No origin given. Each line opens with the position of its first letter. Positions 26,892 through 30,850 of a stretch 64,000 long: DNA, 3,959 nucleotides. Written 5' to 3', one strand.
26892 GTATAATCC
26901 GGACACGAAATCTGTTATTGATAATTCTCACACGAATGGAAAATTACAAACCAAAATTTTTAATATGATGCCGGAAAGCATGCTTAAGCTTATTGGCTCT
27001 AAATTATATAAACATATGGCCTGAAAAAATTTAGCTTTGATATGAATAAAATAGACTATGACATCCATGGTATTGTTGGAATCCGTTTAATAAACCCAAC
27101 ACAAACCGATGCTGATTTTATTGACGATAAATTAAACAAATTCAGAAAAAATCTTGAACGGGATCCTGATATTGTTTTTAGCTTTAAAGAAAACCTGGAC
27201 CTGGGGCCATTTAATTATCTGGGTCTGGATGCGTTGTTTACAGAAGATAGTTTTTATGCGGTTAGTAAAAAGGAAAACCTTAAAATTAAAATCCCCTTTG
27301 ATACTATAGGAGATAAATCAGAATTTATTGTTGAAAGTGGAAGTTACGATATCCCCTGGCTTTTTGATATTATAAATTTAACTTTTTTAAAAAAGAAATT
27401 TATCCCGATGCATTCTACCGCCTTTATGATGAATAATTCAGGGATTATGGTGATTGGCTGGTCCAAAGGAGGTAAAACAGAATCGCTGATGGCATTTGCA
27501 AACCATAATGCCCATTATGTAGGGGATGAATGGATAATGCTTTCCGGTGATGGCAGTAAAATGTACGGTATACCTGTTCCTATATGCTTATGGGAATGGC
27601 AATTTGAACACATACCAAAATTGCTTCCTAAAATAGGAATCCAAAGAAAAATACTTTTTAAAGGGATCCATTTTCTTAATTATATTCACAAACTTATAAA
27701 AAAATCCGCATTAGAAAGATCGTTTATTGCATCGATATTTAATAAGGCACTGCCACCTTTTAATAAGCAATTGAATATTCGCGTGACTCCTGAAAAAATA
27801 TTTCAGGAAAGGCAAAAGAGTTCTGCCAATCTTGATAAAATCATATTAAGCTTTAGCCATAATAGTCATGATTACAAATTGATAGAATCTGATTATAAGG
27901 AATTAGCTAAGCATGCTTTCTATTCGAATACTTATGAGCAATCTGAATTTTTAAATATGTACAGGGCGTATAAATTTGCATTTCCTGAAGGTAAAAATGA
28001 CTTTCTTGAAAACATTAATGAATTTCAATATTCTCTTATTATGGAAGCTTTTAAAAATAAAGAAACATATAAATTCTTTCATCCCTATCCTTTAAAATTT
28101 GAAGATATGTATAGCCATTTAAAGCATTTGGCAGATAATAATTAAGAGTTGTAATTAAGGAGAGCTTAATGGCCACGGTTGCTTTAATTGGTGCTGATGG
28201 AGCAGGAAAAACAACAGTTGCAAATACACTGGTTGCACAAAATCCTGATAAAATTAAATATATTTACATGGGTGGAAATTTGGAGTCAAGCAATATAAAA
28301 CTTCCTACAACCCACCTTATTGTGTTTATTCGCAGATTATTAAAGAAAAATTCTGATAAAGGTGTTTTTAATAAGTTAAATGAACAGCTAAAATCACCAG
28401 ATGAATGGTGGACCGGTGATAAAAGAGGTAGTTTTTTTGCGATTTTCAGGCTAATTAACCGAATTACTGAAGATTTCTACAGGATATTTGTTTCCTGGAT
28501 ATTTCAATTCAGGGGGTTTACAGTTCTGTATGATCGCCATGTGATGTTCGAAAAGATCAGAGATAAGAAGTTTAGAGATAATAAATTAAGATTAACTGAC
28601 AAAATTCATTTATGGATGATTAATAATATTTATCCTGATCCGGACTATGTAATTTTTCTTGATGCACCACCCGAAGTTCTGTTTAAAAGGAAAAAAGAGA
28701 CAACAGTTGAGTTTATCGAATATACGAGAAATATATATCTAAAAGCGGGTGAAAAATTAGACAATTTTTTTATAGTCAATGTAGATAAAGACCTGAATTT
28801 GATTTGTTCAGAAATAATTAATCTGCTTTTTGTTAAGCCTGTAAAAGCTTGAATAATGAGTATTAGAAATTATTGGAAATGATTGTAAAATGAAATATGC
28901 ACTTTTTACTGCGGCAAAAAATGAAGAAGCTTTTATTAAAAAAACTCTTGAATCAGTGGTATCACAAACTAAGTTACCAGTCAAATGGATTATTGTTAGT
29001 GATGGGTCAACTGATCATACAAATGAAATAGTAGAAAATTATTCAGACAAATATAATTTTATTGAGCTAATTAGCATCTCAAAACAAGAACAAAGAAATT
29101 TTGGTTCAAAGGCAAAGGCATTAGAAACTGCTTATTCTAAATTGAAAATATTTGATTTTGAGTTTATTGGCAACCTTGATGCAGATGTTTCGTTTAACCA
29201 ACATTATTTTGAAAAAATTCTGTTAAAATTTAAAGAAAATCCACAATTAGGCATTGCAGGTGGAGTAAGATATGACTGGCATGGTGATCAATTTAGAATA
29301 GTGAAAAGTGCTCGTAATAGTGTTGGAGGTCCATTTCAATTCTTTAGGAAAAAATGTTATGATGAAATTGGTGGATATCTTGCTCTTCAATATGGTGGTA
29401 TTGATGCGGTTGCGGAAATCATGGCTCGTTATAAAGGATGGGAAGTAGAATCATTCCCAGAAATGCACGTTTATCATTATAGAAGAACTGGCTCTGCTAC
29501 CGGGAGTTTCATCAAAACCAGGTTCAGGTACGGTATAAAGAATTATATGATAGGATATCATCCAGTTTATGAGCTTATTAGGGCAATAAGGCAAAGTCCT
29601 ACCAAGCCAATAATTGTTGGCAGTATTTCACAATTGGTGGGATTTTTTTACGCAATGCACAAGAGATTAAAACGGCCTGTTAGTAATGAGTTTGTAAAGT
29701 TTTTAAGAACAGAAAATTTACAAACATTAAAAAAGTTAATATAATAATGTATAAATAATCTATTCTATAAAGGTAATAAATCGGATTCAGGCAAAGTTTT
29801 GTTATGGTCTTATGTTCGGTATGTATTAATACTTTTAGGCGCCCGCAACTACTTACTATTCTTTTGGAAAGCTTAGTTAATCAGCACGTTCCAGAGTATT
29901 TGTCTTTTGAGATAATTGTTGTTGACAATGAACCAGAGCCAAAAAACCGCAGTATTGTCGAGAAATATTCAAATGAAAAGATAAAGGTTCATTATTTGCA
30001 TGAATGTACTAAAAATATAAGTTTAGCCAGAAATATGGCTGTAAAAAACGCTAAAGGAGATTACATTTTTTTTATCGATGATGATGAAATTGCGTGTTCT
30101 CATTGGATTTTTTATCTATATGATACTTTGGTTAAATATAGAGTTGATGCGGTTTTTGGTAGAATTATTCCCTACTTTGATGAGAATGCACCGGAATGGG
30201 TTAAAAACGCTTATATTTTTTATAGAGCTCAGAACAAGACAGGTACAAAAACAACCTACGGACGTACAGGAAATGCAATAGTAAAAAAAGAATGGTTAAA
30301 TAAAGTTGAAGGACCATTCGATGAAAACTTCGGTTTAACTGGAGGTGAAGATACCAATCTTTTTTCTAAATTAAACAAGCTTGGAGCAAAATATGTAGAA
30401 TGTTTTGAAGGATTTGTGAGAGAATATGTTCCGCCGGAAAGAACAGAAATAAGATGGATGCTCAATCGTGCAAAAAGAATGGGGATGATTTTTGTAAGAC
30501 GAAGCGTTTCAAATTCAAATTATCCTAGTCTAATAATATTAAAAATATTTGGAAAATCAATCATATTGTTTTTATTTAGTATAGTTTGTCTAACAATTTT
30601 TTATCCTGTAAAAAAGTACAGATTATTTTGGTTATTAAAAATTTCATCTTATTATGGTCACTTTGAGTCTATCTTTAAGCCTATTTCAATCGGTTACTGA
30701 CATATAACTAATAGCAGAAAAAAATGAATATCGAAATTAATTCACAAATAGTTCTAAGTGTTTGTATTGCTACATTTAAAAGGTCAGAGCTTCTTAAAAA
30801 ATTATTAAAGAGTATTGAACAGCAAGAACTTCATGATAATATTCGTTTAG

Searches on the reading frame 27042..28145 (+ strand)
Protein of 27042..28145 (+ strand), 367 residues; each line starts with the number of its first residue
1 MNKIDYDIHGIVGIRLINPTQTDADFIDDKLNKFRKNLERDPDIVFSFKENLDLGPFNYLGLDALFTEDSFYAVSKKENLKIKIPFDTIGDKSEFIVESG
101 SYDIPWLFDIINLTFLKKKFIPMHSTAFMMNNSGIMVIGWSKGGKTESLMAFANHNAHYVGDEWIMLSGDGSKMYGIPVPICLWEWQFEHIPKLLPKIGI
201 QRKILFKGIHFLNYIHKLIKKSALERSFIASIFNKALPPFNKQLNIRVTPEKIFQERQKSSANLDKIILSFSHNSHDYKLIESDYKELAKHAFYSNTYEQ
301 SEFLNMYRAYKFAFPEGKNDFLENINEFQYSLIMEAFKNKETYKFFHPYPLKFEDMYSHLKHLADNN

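Call 4: search_protein_families(library=pfam, proteins=[window:27042-28145:+])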
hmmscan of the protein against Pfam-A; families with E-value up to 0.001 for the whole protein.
window:27042-28145:+ (367 aa): 0 families

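Call 5: search_protein_families(library=ncbifam, proteins=[window:27042-28145:+], max_evalue=0.01)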
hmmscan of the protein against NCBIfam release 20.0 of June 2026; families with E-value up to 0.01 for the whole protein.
window:27042-28145:+ (367 aa): 0 families

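Call 19: search_solved_structures(query=window:27042-28145:+, max_evalue=1)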
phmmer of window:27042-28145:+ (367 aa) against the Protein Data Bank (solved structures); distinct sequences matched with E-value up to 1: 0.

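Call 21: search_protein_families(library=pfam, proteins=[window:27042-28145:+], max_evalue=10)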
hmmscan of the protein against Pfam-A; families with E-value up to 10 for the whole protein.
window:27042-28145:+ (367 aa): 1 family
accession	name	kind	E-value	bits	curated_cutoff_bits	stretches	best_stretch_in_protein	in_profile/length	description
PF20434.5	BD-FAE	-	0.03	14.3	26.8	1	119-157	75-113/215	BD-FAE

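Call 24: find_homologous_proteins(query=window:27042-28145:+)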
Query window:27042-28145:+ (367 aa): 324 proteins with E <= 0.001 among 2047 candidates; the best 120 are listed.
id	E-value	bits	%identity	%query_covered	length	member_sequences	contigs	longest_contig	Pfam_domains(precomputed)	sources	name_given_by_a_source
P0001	2.5e-247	838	100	100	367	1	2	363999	-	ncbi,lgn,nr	ncbi:MAG: hypothetical protein H6627_07720 [Calditrichae bacterium]|nr:hypothetical protein [Leptosp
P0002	3.5e-170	584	67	98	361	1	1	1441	-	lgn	-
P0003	9.2e-152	523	61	99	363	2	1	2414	-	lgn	-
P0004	6.9e-148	511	62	96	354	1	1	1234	-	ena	-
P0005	3.8e-137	475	57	98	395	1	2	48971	-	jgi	jgi:hypothetical protein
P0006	3.1e-133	462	56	98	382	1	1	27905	-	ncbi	ncbi:hypothetical protein ACFLRW_05080 [Acidobacteriota bacterium]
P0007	2.0e-132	460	53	98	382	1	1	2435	-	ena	-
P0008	2.6e-131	456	54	99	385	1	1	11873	-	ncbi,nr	ncbi:MAG: hypothetical protein O6943_03510 [Bacteroidetes bacterium]|nr:hypothetical protein [Bacter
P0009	2.4e-130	453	53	99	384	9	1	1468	-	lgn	-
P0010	1.9e-129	450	54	98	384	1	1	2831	-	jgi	jgi:hypothetical protein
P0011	3.6e-129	449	54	98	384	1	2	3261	-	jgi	jgi:hypothetical protein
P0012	6.2e-129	448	53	99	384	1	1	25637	-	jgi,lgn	jgi:hypothetical protein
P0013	1.0e-127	444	53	98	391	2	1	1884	-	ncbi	-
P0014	7.0e-124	432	52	97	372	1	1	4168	-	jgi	-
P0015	1.0e-121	424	51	98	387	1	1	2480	-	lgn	-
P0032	3.9e-108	380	46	100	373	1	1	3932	PF27840.1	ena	-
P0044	1.5e-105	371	47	99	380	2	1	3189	PF07475.18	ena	-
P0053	1.4e-104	368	46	99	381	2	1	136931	-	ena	-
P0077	1.6e-99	351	41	98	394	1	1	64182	-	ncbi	-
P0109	1.6e-93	332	41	98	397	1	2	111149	-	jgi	jgi:hypothetical protein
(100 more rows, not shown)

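Call 26: search_protein_families(library=pfam, proteins=[P0032, P0044], max_evalue=0.01)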
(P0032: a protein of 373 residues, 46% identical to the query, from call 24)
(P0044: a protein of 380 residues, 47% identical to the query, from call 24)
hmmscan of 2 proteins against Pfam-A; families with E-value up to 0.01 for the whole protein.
P0032 (373 aa): 0 families

P0044 (380 aa): 1 family
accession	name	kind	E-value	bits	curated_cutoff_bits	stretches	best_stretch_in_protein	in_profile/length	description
PF07475.17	Hpr_kinase_C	-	2.1e-05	24.6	33.3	1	133-185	10-63/171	HPr Serine kinase C-terminal domain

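Call 35: predict_structure(alignment_id=A1)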
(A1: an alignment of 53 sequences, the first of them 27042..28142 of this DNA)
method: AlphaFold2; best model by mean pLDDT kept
length: 367 residues; sequences in the alignment: 53
mean_pLDDT: 92.6   pTM: 0.88
mean pLDDT of the five models: 92.6, 92.1, 91.6, 91.3, 90.9
residues with pLDDT >= 90: 295; 70-90: 66; 50-70: 5; < 50: 1
segments of 3 or more residues with pLDDT < 50: none
pLDDT, mean of each block of 10 residues (from residue 1): 93 97 91 94 96 88 89 79 93 93 86 97 97 94 89 96 95 93 94 90 95 91 83 89 93 93 97 93 96 94 94 94 97 96 95 95 81
secondary structure, 60 per line:
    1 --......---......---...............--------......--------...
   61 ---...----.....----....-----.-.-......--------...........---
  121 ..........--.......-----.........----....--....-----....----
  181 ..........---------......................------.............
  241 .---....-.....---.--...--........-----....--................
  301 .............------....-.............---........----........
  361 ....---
elements in order: E3-8 E12-17 H21-34 E44-49 E58-60 E64-66 E71-75 E80-83 E93-98 H107-117 E121-130 E133-139 H145-153 E158-161 E164-167 E173-176 E181-184 H185-190 H200-221 H228-241 E245-248 H250-254 E261-263 E266-273 E279-282 H285-313 H320-323 H325-337 E341-348 H353-364

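Call 39: fold_search(model_id=the predicted structure, library=pdb)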
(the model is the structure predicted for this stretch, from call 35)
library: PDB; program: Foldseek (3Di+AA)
matches with E <= 10: 114; with E <= 0.001: 39
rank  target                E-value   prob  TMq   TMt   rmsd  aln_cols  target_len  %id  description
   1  6at3_A                1.8e-06  1.00  0.49  0.35  10.0       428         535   10  E. coli phosphoenolpyruvate carboxykinase Y207F mutant bound to thiosulfate and oxaloacetate (released 2018-08-29)
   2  6asn                  2.5e-06  1.00  0.50  0.37   8.5       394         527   11  E. coli phosphoenolpyruvate carboxykinase K212I F216V mutant bound to methanesulfonate (released 2018-08-29)
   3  1aq2                  3.4e-06  1.00  0.48  0.34   9.3       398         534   10  PHOSPHOENOLPYRUVATE CARBOXYKINASE (released 1998-10-14)
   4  6asi                  3.8e-06  1.00  0.50  0.37   9.5       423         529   11  E. coli phosphoenolpyruvate carboxykinase G209S mutant bound to methanesulfonate (released 2018-08-29)
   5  6com                  4.3e-06  1.00  0.47  0.35   8.8       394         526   11  2.3A crystal structure of E. coli phosphoenolpyruvate carboxykinase mutant Asp269Asn (released 2018-04-04)
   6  1oen                  4.8e-06  1.00  0.47  0.34  10.6       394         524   12  PHOSPHOENOLPYRUVATE CARBOXYKINASE (released 1996-11-08)
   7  6at4_B                5.8e-06  1.00  0.52  0.38   9.1       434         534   10  E. coli phosphoenolpyruvate carboxykinase bound to thiosulfate (released 2018-08-29)
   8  2py7                  7.3e-06  1.00  0.47  0.34   9.9       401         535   11  Crystal structure of E. coli phosphoenolpyruvate carboxykinase mutant Lys213Ser complexed with ATP-Mg2+-Mn2+ (released 2008-04-22)
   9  1ylh                  9.3e-06  1.00  0.45  0.33   9.5       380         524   12  Crystal Structure of Phosphoenolpyruvate Carboxykinase from Actinobaccilus succinogenes in Complex with Manganese and Py (released 2005-06-28)
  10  1ayl                  9.3e-06  1.00  0.46  0.34   8.9       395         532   10  PHOSPHOENOLPYRUVATE CARBOXYKINASE (released 1997-01-11)
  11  6v2m                  1.0e-05  1.00  0.45  0.33   8.8       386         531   12  Structure of Escherichia coli Asp269Asn mutant phosphoenolpyruvate carboxykinase (released 2019-12-11)
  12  1os1                  1.5e-05  1.00  0.47  0.34  11.4       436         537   10  Structure of Phosphoenolpyruvate Carboxykinase complexed with ATP,Mg, Ca and pyruvate. (released 2003-09-23)
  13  2pxz                  1.6e-05  1.00  0.46  0.34  10.3       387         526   12  E. coli phosphoenolpyruvate carboxykinase (PEPCK) complexed with ATP, Mg2+, Mn2+, carbon dioxide and oxaloacetate (released 2008-04-22)
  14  2pc9_D                1.7e-05  1.00  0.49  0.37  10.3       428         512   10  Crystal Structure Of ATP-Dependent Phosphoenolpyruvate Carboxykinase From Thermus thermophilus HB8 (released 2007-10-02)
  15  2pc9_C                1.9e-05  1.00  0.49  0.37  10.1       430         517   11  Crystal Structure Of ATP-Dependent Phosphoenolpyruvate Carboxykinase From Thermus thermophilus HB8 (released 2007-10-02)
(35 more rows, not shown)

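Call 49: find_encoding_contigs(protein=P0109, flank=9000, max_places=1)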
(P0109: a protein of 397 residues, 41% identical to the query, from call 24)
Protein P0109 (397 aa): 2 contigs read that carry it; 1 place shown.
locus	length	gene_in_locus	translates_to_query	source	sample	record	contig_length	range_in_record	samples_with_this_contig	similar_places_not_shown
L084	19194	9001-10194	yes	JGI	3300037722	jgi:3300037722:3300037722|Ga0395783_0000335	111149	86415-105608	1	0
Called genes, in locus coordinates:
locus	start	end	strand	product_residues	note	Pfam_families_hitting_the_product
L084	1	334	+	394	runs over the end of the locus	PF13506:Glyco_transf_21, PF00535:Glycos_transf_2, PF13641:Glyco_tranf_2_3, PF13632:Glyco_trans_2_3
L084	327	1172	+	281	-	PF01522:Polysacc_deac_1, PF11959:DUF3473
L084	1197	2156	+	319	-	PF01073:3Beta_HSD, PF01370:Epimerase, PF02719:Polysacc_synt_2, PF04321:RmlD_sub_bind, PF05368:NmrA, PF07993:NAD_binding_4, PF16363:GDP_Man_Dehyd, PF13460:NAD_binding_10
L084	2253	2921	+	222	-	PF16316:DUF4956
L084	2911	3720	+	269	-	PF09359:VTC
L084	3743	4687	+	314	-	-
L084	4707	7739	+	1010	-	PF08757:CotH, PF05048:NosD, PF13229:Beta_helix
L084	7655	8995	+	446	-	PF00245:Alk_phosphatase, PF01676:Metalloenzyme, PF00245:Alk_phosphatase (weak)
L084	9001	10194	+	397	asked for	-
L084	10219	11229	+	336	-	PF00288:GHMP_kinases_N, PF08544:GHMP_kinases_C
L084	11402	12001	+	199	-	PF13580:SIS_2, PF01380:SIS (weak)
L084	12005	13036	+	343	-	PF13229:Beta_helix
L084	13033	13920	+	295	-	PF13229:Beta_helix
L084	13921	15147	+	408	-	PF13692:Glyco_trans_1_4, PF00534:Glycos_transf_1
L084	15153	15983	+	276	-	-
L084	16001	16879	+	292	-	PF00685:Sulfotransfer_1 (faint), PF13469:Sulfotransfer_3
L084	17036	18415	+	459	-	PF02223:Thymidylate_kin (weak)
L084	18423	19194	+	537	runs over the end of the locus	PF01554:MatE (weak), PF01943:Polysacc_synt, PF13440:Polysacc_synt_3, PF01554:MatE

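Call 50: find_encoding_contigs(protein=P0053, flank=9000, max_places=1)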
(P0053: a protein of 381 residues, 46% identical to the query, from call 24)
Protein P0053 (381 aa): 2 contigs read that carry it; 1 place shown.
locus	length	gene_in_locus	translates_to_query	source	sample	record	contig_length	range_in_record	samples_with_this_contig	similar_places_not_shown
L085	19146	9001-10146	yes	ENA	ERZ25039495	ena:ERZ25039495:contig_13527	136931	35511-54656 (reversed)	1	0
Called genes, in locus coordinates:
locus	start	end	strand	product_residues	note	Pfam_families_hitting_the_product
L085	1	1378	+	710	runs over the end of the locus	PF18962:Por_Secre_tail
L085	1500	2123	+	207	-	PF00224:PK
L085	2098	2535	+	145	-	PF00224:PK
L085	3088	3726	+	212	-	PF01747:ATP-sulfurylase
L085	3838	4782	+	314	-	-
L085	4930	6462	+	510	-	PF03372:Exo_endo_phos, PF18962:Por_Secre_tail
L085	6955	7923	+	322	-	PF00389:2-Hacid_dh, PF02826:2-Hacid_dh_C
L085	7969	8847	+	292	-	PF13714:PEP_mutase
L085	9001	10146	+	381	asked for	-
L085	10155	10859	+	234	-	PF02223:Thymidylate_kin (faint)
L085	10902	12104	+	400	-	-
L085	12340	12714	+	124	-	-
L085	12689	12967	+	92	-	-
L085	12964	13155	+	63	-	-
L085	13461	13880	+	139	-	-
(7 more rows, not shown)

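Call 51: find_encoding_contigs(protein=P0077, flank=9000, max_places=1)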
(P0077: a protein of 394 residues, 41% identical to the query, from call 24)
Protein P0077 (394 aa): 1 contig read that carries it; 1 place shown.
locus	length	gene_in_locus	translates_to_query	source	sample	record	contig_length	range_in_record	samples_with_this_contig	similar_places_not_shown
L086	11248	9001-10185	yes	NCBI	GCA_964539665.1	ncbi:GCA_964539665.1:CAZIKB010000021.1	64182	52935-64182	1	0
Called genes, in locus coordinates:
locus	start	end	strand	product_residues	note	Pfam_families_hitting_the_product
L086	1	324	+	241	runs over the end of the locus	PF02397:Bac_transf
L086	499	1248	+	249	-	PF02397:Bac_transf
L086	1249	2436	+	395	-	PF13506:Glyco_transf_21 (weak), PF00535:Glycos_transf_2, PF13641:Glyco_tranf_2_3, PF13632:Glyco_trans_2_3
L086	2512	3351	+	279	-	PF01522:Polysacc_deac_1, PF11959:DUF3473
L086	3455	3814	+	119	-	PF01370:Epimerase, PF02719:Polysacc_synt_2, PF04321:RmlD_sub_bind (weak), PF05368:NmrA, PF01073:3Beta_HSD, PF07993:NAD_binding_4 (faint), PF13460:NAD_binding_10, PF16363:GDP_Man_Dehyd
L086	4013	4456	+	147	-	PF01370:Epimerase, PF16363:GDP_Man_Dehyd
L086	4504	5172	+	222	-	PF16316:DUF4956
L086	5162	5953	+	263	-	PF09359:VTC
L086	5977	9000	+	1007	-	PF08757:CotH, PF13229:Beta_helix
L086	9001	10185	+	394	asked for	-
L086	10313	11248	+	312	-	?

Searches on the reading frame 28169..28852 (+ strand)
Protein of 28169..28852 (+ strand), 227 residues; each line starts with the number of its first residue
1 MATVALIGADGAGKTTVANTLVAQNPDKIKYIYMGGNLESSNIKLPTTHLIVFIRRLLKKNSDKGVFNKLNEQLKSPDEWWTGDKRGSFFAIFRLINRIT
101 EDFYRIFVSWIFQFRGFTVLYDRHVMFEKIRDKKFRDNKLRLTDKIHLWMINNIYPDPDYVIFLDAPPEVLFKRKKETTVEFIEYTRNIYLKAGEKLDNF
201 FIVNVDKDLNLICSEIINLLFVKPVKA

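Call 4: search_protein_families(library=pfam, proteins=[window:28169-28852:+])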
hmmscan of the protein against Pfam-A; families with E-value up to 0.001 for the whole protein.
window:28169-28852:+ (227 aa): 4 families
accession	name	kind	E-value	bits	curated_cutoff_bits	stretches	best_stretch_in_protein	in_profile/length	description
PF02223.23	Thymidylate_kin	-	9.4e-07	29.1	27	0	151-213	110-182/185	Thymidylate kinase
PF13207.12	AAA_17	-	0.00011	22.9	27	0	8-35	2-27/136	AAA domain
PF01712.25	dNK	-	0.00026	21.3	27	0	45-192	39-157/203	Deoxynucleoside kinase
PF13401.12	AAA_22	-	0.00088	20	27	0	4-50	8-54/130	AAA domain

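Call 5: search_protein_families(library=ncbifam, proteins=[window:28169-28852:+], max_evalue=0.01)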
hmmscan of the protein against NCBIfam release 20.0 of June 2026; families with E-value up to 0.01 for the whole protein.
window:28169-28852:+ (227 aa): 2 families
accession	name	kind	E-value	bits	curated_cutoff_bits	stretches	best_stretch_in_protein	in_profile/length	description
TIGR00041.1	DTMP_kinase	equivalog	5.4e-08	32.8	83.25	1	146-215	115-195/196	dTMP kinase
NF005807.0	PRK07667.1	equivalog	0.0091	15.6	221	0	159-195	140-176/193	kinase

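Call 21: search_protein_families(library=pfam, proteins=[window:28169-28852:+], max_evalue=10)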
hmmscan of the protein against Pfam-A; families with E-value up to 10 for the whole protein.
window:28169-28852:+ (227 aa): 17 families
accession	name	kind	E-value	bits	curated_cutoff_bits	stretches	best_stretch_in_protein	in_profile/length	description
PF02223.23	Thymidylate_kin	-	9.4e-07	29.1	27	2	151-213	110-182/185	Thymidylate kinase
PF13207.12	AAA_17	-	0.00011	22.9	27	2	8-35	2-27/136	AAA domain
PF01712.25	dNK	-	0.00026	21.3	27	1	45-192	39-157/203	Deoxynucleoside kinase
PF13401.12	AAA_22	-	0.00088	20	27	1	4-50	8-54/130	AAA domain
PF13238.12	AAA_18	-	0.0027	18.6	29.4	1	4-25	1-22/128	AAA domain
PF13671.12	AAA_33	-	0.0032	18.2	27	1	5-26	3-24/143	AAA domain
PF00005.33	ABC_tran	-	0.0033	18.5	25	1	3-32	13-42/137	ABC transporter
PF20720.3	nSTAND3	-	0.012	15.8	27.2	1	4-54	20-71/155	Novel STAND NTPase 3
PF13521.12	AAA_28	-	0.015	15.9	27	1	4-24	2-22/164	AAA domain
PF13173.12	AAA_14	-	0.037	14.5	27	1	4-37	5-40/129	AAA domain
PF18810.6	PBECR2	-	0.044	14.4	27.1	1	60-113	40-91/120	phage-Barnase-EndoU-ColicinE5/D-RelE like nuclease2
PF00625.27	Guanylate_kin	-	0.078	13.1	25.2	1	2-31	3-32/182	Guanylate kinase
PF13191.12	AAA_16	-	0.14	13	32.6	1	4-57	27-73/167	AAA ATPase domain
PF01926.29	MMR_HSR1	-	0.14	12.7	21.9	1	3-25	1-23/113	50S ribosome-binding GTPase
PF13479.12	AAA_24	-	0.17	12.1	27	1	3-24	4-23/195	AAA domain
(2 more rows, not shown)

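Call 45: search_solved_structures(query=window:28169-28852:+, max_evalue=1)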
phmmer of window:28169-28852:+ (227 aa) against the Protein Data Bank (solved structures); distinct sequences matched with E-value up to 1: 8.
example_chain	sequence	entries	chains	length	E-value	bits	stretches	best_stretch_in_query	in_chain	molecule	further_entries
5xbh_A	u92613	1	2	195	0.023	17.5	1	157-219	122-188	Thymidylate kinase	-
2pbr_A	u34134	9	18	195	0.026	17.4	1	157-219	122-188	Thymidylate kinase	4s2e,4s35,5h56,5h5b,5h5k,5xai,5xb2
5xb5_A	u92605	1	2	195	0.037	16.8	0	157-219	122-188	Thymidylate kinase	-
3ney_A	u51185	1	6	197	0.039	16.8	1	3-31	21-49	55 kDa erythrocyte membrane protein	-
1kgd_A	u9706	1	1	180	0.24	14.2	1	3-31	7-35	PERIPHERAL PLASMA MEMBRANE CASK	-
1rz3_A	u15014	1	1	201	0.39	13.5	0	154-194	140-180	hypothetical protein RBSTP0775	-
8syf_E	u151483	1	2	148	0.62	12.9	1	22-90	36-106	Myosin light polypeptide 6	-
6xe9_B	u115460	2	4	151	0.65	12.8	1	22-90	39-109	Myosin light chain smooth muscle isoform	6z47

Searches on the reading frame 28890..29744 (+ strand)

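Call 4: search_protein_families(library=pfam, proteins=[window:28890-29744:+])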
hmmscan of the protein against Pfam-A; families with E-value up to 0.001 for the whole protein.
window:28890-29744:+ (284 aa): 2 families
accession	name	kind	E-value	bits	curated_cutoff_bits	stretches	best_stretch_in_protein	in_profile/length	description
PF00535.33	Glycos_transf_2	-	3.5e-19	69.8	23.3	1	7-139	4-129/168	Glycosyl transferase family 2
PF13641.12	Glyco_tranf_2_3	-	1.2e-11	45.5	27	1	3-131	3-126/230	Glycosyltransferase like family 2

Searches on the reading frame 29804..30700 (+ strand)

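Call 4: search_protein_families(library=pfam, proteins=[window:29804-30700:+])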
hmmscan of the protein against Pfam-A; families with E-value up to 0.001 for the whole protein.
window:29804-30700:+ (298 aa): 5 families
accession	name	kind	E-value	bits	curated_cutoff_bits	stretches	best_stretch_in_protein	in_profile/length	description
PF00535.33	Glycos_transf_2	-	8.6e-27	94.5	23.3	1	5-167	1-166/168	Glycosyl transferase family 2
PF10111.15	Glyco_tranf_2_2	-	1.4e-07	31.8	27.3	1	34-97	29-94/276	Glycosyltransferase like family 2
PF13641.12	Glyco_tranf_2_3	-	5.3e-06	27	27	1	4-211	3-215/230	Glycosyltransferase like family 2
PF13632.12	Glyco_trans_2_3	-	1.6e-05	25.3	27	1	87-262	1-182/198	Glycosyl transferase family group 2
PF13704.12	Glyco_tranf_2_4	-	0.00039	21.3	27.5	1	35-98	20-85/98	Glycosyl transferase family 2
